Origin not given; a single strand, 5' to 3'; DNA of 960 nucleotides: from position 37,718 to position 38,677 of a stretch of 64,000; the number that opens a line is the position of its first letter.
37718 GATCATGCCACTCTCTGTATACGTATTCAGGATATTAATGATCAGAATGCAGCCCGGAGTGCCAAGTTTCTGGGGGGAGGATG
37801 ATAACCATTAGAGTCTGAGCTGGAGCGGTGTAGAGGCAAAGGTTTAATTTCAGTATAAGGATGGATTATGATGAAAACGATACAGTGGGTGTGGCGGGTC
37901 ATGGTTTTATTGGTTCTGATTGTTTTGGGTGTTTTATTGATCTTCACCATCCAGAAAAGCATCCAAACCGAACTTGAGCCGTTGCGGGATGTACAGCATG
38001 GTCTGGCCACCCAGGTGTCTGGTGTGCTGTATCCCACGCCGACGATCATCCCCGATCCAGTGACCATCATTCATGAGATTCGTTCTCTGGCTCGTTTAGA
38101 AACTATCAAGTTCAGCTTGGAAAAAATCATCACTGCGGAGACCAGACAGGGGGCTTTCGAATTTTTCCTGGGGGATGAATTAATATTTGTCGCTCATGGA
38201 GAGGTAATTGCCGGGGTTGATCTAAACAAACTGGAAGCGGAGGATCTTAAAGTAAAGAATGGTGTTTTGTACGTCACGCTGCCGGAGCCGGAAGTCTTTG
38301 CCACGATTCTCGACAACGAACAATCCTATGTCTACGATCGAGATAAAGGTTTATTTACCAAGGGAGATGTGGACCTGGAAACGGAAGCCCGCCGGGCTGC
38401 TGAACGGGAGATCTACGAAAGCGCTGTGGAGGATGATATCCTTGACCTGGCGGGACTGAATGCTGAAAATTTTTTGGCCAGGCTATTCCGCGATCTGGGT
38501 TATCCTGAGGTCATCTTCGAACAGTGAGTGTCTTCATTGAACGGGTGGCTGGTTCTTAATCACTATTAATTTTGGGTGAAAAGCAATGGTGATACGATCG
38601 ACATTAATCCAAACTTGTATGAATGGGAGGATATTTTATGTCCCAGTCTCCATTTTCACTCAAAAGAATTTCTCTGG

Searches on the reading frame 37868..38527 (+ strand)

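Call 41: search_protein_families(library=pfam, proteins=[window:37868-38527:+], max_evalue=0.001)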
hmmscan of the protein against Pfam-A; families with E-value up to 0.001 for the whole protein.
window:37868-38527:+ (219 aa): 1 family
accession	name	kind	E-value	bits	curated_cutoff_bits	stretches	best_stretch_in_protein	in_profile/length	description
PF14014.11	DUF4230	-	1e-31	110.5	27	1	70-215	2-146/148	Protein of unknown function (DUF4230)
